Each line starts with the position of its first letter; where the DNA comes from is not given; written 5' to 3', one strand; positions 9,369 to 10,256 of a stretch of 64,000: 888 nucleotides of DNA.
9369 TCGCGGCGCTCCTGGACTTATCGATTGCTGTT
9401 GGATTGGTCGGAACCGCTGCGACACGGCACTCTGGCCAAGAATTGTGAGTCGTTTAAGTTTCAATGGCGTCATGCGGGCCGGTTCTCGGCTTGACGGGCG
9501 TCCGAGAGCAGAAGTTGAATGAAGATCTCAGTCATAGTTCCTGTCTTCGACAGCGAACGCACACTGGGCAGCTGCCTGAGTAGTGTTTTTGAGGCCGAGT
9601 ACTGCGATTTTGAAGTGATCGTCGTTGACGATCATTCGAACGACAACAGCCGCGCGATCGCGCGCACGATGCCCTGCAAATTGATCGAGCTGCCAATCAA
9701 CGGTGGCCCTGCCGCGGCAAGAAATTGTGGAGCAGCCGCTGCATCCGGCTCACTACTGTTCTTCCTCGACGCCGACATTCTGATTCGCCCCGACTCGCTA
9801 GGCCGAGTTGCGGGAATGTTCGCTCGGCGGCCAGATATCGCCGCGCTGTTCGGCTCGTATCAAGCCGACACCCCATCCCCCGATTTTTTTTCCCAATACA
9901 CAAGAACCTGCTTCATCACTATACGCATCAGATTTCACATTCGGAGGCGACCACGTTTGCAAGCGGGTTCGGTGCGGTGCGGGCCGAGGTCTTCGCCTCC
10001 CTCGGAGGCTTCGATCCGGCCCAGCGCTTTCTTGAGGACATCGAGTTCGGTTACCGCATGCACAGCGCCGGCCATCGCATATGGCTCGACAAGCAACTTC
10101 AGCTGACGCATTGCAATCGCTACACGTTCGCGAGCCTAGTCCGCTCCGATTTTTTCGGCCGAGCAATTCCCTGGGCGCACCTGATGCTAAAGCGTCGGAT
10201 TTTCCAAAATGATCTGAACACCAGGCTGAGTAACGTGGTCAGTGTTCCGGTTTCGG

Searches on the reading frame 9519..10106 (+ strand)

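Call 67: search_protein_families(library=pfam, proteins=[window:9519-10106:+], max_evalue=0.01)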
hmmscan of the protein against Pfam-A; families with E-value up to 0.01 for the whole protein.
window:9519-10106:+ (195 aa): 3 families
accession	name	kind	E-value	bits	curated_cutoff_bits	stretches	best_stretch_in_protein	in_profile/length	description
PF00535.33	Glycos_transf_2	-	3.3e-29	102.4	23.3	1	4-133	1-132/168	Glycosyl transferase family 2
PF10111.15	Glyco_tranf_2_2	-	8e-08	32.5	27.3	1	4-99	1-104/276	Glycosyltransferase like family 2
PF13641.12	Glyco_tranf_2_3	-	1.7e-07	31.9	27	1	3-127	3-135/230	Glycosyltransferase like family 2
